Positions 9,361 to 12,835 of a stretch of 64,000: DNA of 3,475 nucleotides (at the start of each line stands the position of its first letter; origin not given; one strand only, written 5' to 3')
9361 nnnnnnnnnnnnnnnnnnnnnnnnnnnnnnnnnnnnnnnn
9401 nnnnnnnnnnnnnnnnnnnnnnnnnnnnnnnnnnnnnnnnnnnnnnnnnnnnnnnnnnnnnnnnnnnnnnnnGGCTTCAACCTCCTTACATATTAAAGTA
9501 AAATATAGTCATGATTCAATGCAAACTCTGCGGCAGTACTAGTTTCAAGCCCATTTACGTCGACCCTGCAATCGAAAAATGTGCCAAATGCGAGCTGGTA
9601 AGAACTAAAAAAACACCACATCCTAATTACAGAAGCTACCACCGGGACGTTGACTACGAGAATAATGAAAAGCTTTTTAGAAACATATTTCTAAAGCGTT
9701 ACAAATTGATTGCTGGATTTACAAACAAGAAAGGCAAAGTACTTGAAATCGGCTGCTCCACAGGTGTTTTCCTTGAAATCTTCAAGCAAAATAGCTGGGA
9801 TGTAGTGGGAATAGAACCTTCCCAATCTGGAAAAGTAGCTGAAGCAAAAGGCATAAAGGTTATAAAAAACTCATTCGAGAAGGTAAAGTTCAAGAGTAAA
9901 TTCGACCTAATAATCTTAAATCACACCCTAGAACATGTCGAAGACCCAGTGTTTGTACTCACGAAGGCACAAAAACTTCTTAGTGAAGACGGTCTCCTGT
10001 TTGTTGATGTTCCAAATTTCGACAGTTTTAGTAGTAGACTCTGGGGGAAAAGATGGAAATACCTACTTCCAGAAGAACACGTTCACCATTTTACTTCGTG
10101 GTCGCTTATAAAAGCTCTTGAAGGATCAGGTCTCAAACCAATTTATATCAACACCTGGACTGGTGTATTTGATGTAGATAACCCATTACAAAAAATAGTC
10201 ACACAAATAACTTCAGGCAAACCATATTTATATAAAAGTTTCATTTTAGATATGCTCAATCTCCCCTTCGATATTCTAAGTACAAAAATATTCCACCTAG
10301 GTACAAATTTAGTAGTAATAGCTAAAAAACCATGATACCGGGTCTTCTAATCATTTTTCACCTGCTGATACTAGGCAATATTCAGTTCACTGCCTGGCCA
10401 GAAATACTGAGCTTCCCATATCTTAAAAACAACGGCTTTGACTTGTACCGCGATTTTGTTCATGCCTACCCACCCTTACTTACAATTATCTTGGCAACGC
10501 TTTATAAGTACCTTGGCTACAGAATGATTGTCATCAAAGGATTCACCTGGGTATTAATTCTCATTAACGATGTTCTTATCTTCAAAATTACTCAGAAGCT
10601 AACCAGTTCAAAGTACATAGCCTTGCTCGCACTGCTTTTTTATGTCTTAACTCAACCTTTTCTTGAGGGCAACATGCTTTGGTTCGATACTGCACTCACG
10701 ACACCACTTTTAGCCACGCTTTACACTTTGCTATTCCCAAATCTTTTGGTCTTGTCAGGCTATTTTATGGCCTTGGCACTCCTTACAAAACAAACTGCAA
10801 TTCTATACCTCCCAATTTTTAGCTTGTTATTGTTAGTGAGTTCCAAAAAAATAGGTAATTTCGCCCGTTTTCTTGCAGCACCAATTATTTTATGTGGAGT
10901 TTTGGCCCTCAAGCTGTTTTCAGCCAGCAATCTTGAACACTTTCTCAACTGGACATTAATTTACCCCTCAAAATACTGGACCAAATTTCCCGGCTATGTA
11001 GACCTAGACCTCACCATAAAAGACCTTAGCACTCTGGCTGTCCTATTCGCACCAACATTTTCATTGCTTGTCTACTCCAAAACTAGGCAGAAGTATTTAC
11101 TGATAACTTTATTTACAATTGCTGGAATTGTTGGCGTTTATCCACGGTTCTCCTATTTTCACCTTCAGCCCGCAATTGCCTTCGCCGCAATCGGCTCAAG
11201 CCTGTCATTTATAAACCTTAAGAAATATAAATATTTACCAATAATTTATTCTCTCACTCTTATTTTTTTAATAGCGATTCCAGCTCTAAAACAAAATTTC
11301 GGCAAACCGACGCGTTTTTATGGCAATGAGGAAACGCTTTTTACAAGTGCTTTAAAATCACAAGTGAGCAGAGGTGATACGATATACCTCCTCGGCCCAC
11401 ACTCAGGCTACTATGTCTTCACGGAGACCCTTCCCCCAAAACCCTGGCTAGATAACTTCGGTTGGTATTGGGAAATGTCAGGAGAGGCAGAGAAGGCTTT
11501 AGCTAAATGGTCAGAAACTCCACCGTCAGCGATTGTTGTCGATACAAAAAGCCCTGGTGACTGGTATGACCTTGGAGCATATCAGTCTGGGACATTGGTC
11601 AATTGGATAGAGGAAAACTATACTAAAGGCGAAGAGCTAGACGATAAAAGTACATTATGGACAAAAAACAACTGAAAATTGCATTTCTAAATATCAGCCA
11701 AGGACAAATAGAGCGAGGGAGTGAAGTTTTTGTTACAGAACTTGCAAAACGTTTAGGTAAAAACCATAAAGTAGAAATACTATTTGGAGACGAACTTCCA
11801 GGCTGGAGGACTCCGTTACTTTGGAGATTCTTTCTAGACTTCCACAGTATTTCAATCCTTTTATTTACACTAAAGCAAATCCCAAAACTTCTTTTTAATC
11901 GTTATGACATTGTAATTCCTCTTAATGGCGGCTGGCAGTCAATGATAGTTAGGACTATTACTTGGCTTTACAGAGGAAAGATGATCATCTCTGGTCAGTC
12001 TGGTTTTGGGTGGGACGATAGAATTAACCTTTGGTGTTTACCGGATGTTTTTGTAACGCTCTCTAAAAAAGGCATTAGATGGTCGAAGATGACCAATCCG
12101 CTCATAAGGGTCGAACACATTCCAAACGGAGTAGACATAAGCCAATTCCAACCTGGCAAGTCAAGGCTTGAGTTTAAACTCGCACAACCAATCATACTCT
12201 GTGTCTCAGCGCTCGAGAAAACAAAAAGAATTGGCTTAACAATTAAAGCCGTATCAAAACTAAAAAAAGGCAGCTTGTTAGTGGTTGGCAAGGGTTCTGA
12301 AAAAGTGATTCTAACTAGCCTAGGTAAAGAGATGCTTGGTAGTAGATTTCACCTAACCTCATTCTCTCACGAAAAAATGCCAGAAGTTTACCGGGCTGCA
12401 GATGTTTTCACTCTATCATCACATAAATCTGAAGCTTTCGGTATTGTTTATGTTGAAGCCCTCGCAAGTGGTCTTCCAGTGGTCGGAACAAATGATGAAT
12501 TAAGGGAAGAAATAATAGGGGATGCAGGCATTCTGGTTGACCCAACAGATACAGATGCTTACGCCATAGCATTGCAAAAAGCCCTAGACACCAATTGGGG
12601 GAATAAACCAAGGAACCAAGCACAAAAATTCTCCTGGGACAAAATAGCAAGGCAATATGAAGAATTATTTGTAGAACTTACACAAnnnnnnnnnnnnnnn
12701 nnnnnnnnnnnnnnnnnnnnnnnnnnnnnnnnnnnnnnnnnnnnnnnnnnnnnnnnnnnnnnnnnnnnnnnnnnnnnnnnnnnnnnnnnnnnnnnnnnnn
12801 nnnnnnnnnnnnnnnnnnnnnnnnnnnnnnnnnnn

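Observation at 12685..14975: Dpm1/GtrB-like GT2 translationally coupled to an ArnT/PMT-like GT-C, with ManC nearby: candidate polyprenyl-P-mannose to protein/glycan mannosylation pair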

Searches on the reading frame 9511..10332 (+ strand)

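Call 6: search_protein_families(library=pfam, proteins=[window:9511-10332:+], max_evalue=0.01)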
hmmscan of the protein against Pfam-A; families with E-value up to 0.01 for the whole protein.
window:9511-10332:+ (274 aa): 8 families
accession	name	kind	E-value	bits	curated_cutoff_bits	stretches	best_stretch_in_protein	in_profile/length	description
PF13489.12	Methyltransf_23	-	2.3e-28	99.4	27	1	62-211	11-162/164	Methyltransferase domain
PF08241.18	Methyltransf_11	-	2.4e-13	51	21.2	1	78-165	1-95/95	Methyltransferase domain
PF08242.18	Methyltransf_12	-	2.6e-11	44.5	30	1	78-163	1-98/98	Methyltransferase domain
PF13847.12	Methyltransf_31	-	5.6e-10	39.5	27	1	73-169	3-113/145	Methyltransferase domain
PF07021.18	MetW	-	1e-09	38.7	21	1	64-176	4-118/193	Methionine biosynthesis protein MetW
PF13649.12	Methyltransf_25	-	4.7e-09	37.3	27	1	77-161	1-97/97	Methyltransferase domain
PF01728.25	FtsJ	-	0.0051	17.2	24.1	1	62-131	14-84/181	FtsJ-like methyltransferase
PF05401.17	NodS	-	0.0087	16.3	24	0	72-150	42-126/201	Nodulation protein S (NodS)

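Call 7: search_protein_families(library=ncbifam, proteins=[window:9511-10332:+], max_evalue=0.01)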
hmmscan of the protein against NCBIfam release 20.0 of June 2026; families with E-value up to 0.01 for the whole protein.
window:9511-10332:+ (274 aa): 13 families
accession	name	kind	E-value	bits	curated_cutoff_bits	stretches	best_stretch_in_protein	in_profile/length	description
TIGR02081.1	metW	equivalog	1.3e-10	41.1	189.5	1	65-176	5-118/194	methionine biosynthesis protein MetW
TIGR01983.1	UbiG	equivalog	2.7e-10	39.9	102.95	1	73-171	49-157/228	bifunctional 2-polyprenyl-6-hydroxyphenol methylase/3-demethylubiquinol 3-O-methyltransferase UbiG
TIGR02072.1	BioC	equivalog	4.6e-08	33.2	184.95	1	65-201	22-164/244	malonyl-ACP O-methyltransferase BioC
NF045667.1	MTase_DVU1556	equivalog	8.5e-08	31.9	155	1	72-165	21-119/213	DVU_1556 family methyltransferase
TIGR04345.1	ovoA_Cterm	equivalog_domain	4.1e-07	29.8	170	1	129-168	133-172/242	putative 4-mercaptohistidine N1-methyltransferase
NF043040.1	corrin_prot_MT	hypoth_equivalog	3.5e-05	23.3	180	1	66-165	34-147/216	corrinoid protein-associated methyltransferase CpaM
NF011530.0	PRK14968.1-4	equivalog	0.00014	21.3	243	1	74-137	40-106/202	putative methyltransferase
NF011650.0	PRK15068.1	equivalog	0.00014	20.9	209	1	71-166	118-226/324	tRNA 5-methoxyuridine(34)/uridine 5-oxyacetic acid(34) synthase CmoB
TIGR00452.1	TIGR00452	equivalog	0.00025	19.9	275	1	74-165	118-219/316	tRNA 5-methoxyuridine(34)/uridine 5-oxyacetic acid(34) synthase CmoB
TIGR04290.1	meth_Rta_06860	hypoth_equivalog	0.0013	18.2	300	1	76-165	52-150/226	TIGR04290 family methyltransferase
NF047912.1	ECs_2282_CxxC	subfamily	0.0022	17.8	37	1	2-34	3-40/60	ECs_2282 family putative zinc-binding protein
TIGR04543.1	ketoArg_3Met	equivalog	0.0056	15.8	425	1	65-149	141-226/336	2-ketoarginine methyltransferase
NF010703.0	PRK14103.1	equivalog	0.007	15.8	320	1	73-177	29-137/256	trans-aconitate 2-methyltransferase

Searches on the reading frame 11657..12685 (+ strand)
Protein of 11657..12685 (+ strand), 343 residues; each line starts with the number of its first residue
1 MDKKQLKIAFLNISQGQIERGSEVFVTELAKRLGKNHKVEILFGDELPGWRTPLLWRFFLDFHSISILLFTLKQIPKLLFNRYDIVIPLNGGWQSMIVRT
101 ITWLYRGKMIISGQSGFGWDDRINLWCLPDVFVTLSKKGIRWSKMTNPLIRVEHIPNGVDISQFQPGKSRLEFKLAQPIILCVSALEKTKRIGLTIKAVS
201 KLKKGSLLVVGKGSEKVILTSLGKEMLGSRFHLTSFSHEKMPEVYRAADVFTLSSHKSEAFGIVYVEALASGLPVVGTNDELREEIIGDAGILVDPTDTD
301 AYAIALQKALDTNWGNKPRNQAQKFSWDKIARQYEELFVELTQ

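Call 6: search_protein_families(library=pfam, proteins=[window:11657-12685:+], max_evalue=0.01)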
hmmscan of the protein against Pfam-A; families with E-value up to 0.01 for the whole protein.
window:11657-12685:+ (343 aa): 4 families
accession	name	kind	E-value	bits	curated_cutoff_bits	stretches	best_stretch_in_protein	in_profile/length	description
PF00534.26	Glycos_transf_1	-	1.3e-26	93.6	26.4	1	172-320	10-164/172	Glycosyl transferases group 1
PF13692.12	Glyco_trans_1_4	-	3.6e-24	86.1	27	1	178-311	2-141/142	Glycosyl transferases group 1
PF13439.12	Glyco_transf_4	-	0.00067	20.2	28.5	1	21-162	3-169/170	Glycosyltransferase Family 4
PF20706.3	GT4-conflict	-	0.0095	15.4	26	0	190-276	212-309/385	Family 4 Glycosyltransferase in conflict systems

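Call 7: search_protein_families(library=ncbifam, proteins=[window:11657-12685:+], max_evalue=0.01)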
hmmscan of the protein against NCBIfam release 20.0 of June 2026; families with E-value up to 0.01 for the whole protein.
window:11657-12685:+ (343 aa): 33 families (the best 25 are shown)
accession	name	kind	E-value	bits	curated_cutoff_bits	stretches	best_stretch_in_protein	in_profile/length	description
TIGR03088.1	stp2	hypoth_equivalog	1.1e-19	70.7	409.05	1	131-340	139-372/374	TIGR03088 family PEP-CTERM/XrtA system glycosyltransferase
TIGR03999.1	thiol_BshA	equivalog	1.7e-17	63.4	273.7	1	151-342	168-374/375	N-acetyl-alpha-D-glucosaminyl L-malate synthase BshA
TIGR03449.1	mycothiol_MshA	equivalog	9.2e-17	61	462.5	1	151-340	189-402/406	D-inositol-3-phosphate glycosyltransferase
TIGR04047.1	MSMEG_0565_glyc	hypoth_equivalog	1.1e-16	60.9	259.85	1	153-337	162-370/373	MSMEG_0565 family glycosyltransferase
NF041876.1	EPS_EpsE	equivalog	1.5e-14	54.1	400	1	151-312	187-361/389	exopolysaccharide biosynthesis GT4 family glycosyltransferase EpsE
NF053787.1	GlcN_PG_synth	equivalog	5.1e-13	48.6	480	1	151-340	165-358/361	N-acetylglucosaminyl phosphatidylglycerol synthase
NF038295.1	EPS_HpsP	equivalog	1.3e-11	44.1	550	1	155-339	181-385/388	hormogonium polysaccharide biosynthesis glycosyltransferase HpsP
TIGR02472.1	sucr_P_syn_N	equivalog_domain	1.5e-11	43.8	576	1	235-334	324-434/439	sucrose-phosphate synthase, putative, glycosyltransferase domain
NF050063.1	ProtGlycPglJ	equivalog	4e-11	42.7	500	1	157-333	175-358/363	N-acetylgalactosamine-N,N'-diacetylbacillosaminyl-diphospho-undecaprenol 4-alpha-N-acetylgalactosaminyltransferase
TIGR02095.1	glgA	subfamily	6.5e-11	41.6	328.45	1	170-340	287-476/477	glycogen/starch synthase, ADP-glucose type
NF047684.1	TeichurnBiosyTuaC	equivalog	7e-11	41.7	550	1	151-334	186-373/391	teichuronic acid biosynthesis protein TuaC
NF049988.1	MGlcDAGSynMgs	equivalog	1.4e-10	41.1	400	1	165-341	201-387/398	alpha-monoglucosyldiacylglycerol synthase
TIGR02149.1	glgA_Coryne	subfamily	6.6e-10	38.7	302.4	1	151-339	170-388/391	glycogen synthase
TIGR04157.1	glyco_rSAM_CFB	subfamily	1.7e-09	37.1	400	1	167-289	217-341/406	TIGR04157 family glycosyltransferase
NF038255.1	exopoly_VpsD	equivalog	4.8e-09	35.5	300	1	152-341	179-379/381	VpsD family glycosyltransferase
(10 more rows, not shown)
